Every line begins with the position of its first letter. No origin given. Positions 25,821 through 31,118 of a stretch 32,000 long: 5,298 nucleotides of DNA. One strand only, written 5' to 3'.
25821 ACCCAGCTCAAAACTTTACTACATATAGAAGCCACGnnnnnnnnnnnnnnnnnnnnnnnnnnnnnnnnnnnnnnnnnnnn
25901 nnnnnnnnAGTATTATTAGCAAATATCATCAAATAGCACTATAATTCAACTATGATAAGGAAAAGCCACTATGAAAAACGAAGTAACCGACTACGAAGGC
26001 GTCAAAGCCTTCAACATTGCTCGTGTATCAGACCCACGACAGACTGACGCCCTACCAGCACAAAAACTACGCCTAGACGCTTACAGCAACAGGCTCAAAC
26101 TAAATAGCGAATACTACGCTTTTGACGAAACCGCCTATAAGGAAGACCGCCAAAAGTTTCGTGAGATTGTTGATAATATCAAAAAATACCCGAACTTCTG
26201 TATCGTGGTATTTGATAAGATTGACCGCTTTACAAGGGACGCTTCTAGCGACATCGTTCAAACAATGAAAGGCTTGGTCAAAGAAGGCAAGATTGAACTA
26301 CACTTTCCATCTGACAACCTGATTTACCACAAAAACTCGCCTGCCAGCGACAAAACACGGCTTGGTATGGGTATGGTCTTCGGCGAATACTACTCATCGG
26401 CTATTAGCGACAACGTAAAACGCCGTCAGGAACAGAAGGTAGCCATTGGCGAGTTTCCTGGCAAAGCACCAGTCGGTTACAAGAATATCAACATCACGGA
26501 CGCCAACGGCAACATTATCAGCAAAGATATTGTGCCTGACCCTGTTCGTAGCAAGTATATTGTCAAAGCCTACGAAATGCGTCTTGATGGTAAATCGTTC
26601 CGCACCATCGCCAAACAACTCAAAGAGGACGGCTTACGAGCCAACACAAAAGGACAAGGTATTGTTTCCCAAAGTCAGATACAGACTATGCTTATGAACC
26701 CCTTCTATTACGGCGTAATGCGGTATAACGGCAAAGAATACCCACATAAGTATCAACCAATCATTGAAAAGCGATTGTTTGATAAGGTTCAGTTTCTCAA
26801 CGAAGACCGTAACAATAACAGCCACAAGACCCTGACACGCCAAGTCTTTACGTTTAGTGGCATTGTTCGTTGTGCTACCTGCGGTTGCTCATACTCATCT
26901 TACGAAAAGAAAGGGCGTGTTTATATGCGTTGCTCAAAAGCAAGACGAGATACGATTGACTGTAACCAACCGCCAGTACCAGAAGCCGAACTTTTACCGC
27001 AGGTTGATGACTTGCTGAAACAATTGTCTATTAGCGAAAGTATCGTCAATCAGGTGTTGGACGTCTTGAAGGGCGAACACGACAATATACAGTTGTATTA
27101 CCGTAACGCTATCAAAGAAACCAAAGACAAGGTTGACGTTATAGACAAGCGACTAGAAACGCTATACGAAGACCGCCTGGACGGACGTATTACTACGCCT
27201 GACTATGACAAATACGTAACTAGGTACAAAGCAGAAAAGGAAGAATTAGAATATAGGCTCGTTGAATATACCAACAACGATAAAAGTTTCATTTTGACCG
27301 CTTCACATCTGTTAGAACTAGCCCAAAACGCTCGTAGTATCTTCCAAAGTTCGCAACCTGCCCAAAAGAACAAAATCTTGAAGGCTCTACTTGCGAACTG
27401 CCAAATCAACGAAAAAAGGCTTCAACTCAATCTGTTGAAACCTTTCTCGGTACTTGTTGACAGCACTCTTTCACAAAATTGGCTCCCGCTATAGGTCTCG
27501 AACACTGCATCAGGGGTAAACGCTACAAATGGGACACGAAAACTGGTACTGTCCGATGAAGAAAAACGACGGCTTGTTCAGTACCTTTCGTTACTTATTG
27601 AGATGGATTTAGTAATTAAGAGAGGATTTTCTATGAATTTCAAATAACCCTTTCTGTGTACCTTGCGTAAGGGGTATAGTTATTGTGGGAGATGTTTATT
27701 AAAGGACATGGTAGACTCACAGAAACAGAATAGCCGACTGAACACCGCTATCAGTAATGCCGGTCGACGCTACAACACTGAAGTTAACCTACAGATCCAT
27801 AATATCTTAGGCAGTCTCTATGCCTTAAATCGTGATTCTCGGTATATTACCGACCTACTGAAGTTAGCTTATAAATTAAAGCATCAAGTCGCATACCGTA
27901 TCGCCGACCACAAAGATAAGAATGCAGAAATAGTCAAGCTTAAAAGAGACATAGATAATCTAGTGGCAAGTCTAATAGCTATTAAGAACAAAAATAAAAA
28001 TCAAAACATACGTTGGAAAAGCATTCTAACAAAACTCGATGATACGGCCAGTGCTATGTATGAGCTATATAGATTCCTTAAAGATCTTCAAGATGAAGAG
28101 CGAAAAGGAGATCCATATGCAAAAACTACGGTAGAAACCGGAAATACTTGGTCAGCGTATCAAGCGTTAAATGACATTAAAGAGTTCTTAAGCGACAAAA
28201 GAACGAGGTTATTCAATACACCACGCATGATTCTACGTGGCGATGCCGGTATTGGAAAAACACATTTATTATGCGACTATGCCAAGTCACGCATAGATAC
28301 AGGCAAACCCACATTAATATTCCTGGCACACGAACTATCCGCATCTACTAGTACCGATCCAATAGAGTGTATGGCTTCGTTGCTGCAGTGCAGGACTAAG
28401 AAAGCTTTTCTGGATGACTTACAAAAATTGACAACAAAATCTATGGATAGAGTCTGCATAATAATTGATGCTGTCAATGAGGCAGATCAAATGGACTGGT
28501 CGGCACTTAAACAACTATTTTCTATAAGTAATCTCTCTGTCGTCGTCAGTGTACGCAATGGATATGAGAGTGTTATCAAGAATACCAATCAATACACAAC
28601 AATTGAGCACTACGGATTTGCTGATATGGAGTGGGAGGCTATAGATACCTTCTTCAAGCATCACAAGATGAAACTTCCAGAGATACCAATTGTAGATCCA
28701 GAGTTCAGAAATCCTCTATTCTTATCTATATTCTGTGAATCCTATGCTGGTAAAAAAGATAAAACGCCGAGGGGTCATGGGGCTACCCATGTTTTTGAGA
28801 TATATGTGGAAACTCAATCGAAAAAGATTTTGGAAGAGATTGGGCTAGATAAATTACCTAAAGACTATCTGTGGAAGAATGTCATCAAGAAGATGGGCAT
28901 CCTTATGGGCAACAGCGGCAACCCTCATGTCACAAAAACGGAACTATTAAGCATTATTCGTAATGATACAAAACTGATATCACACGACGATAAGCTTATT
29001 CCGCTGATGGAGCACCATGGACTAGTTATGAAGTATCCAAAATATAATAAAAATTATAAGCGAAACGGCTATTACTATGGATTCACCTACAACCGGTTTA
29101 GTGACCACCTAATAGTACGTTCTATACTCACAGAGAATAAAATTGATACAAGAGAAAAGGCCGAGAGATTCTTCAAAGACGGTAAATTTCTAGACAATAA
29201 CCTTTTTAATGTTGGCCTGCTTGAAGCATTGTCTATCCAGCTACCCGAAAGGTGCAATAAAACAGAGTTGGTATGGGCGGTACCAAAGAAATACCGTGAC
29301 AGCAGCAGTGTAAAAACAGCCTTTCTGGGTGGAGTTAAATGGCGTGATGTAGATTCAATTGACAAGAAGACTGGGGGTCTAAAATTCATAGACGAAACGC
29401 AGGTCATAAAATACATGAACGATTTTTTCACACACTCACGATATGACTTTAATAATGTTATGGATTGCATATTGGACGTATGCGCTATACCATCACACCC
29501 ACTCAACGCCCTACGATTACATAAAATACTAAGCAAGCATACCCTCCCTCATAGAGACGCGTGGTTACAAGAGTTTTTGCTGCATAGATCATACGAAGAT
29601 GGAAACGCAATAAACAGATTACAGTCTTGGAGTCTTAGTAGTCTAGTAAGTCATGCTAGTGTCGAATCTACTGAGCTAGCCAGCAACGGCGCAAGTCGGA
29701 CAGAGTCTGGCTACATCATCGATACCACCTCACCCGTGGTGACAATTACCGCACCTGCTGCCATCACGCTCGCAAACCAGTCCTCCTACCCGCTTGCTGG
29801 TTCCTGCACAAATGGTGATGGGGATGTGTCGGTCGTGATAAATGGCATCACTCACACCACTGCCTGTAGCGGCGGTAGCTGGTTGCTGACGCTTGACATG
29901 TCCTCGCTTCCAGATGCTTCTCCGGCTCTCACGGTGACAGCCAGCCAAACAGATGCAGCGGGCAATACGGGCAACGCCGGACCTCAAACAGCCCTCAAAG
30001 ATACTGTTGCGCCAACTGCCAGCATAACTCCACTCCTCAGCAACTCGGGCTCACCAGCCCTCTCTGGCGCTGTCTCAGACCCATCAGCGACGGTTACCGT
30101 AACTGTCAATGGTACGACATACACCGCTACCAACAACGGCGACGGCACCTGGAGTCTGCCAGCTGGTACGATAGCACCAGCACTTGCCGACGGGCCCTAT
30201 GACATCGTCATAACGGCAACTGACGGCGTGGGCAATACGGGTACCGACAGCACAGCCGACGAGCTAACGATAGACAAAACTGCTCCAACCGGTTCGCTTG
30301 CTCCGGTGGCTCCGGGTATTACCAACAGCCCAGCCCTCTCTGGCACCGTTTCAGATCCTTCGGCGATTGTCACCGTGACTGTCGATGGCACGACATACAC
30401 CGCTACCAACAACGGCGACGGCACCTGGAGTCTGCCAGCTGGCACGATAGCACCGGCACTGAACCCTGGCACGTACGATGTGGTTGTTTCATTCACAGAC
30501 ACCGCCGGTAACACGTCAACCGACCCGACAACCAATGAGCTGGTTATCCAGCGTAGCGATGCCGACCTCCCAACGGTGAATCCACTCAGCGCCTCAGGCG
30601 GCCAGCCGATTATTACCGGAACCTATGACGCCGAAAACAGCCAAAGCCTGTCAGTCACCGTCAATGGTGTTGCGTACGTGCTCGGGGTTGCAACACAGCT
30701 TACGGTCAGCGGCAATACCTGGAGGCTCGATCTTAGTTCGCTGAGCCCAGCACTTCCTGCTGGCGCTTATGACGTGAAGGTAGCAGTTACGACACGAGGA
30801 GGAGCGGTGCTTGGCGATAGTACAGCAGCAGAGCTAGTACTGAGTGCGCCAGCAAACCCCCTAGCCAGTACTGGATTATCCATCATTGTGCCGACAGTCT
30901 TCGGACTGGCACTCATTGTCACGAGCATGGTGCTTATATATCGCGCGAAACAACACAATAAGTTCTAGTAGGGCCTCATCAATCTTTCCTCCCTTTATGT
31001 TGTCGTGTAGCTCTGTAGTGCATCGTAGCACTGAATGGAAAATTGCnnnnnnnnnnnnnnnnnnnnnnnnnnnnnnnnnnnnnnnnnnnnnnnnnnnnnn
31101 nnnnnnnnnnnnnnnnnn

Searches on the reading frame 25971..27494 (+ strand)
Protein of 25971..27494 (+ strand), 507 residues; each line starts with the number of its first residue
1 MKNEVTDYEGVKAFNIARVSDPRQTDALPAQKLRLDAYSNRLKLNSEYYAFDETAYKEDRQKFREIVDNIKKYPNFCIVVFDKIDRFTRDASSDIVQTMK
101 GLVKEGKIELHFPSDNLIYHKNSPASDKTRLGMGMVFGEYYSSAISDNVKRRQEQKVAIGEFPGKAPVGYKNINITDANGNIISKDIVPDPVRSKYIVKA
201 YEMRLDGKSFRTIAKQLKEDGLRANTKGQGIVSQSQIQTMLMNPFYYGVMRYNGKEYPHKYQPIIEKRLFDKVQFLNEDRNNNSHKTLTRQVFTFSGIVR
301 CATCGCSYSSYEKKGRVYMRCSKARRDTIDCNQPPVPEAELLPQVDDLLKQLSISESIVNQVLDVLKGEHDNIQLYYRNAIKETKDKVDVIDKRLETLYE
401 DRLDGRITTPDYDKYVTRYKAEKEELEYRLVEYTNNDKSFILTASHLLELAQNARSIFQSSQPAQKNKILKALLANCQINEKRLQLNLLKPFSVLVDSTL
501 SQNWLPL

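Call 75: search_protein_families(library=pfam, proteins=[window:25971-27494:+], max_evalue=0.001)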
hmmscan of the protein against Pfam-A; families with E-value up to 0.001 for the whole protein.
window:25971-27494:+ (507 aa): 3 families
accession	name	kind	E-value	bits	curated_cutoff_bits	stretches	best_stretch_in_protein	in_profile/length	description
PF07508.19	Recombinase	-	8.3e-18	65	21.1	1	193-278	3-100/102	Recombinase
PF00239.26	Resolvase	-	5.2e-14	53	23.3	1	16-159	4-142/145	Resolvase, N terminal domain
PF13408.12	Zn_ribbon_recom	-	1.3e-09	38.7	25.3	1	295-347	2-55/58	Recombinase zinc beta ribbon domain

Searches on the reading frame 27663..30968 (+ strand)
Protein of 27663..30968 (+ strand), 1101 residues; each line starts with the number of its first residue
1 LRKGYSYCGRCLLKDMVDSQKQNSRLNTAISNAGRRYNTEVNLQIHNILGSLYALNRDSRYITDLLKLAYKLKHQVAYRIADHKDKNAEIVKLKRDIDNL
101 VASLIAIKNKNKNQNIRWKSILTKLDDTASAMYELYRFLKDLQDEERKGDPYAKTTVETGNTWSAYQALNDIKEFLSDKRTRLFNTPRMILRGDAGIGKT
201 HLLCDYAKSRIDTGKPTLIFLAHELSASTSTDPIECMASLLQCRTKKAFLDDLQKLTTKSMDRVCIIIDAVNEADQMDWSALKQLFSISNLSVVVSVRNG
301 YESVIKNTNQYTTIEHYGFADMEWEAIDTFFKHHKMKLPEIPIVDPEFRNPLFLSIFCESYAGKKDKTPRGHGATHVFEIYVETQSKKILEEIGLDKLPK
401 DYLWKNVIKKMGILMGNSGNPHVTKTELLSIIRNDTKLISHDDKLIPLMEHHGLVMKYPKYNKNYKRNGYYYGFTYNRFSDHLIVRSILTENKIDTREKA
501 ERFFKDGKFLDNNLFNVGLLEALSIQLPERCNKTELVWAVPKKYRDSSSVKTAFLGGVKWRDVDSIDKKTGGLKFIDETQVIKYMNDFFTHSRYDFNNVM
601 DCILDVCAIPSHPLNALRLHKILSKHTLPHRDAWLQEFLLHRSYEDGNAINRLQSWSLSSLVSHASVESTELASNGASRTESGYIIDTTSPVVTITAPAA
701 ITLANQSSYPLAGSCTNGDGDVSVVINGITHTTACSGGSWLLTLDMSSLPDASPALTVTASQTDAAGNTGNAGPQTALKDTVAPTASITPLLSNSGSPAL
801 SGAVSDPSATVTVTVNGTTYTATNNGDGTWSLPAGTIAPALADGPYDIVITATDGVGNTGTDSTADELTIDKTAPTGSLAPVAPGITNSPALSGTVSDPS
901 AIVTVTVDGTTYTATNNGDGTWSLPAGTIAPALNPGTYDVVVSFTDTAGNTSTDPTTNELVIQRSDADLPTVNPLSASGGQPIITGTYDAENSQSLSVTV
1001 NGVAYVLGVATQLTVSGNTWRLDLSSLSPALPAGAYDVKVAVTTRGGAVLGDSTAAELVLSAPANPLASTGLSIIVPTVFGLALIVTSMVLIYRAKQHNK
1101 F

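Call 75: search_protein_families(library=pfam, proteins=[window:27663-30968:+], max_evalue=0.001)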
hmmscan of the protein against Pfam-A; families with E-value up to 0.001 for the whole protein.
window:27663-30968:+ (1101 aa): 5 families
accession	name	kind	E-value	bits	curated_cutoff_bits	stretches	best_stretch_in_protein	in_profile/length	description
PF19077.6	Big_13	-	4.3e-23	82.2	27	2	794-871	25-101/102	Bacterial Ig-like domain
PF13750.12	Big_3_3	-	2.6e-07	30.9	27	1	840-954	11-140/157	Bacterial Ig-like domain (group 3)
PF20622.4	Big_15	-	7.2e-07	29.4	27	0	983-1010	15-41/82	Bacterial Ig domain (Big_16)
PF13191.12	AAA_16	-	9.5e-06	26.6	32.6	1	181-291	19-161/167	AAA ATPase domain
PF05729.18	NACHT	-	3e-05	24.4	26.7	1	189-306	3-137/167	NACHT domain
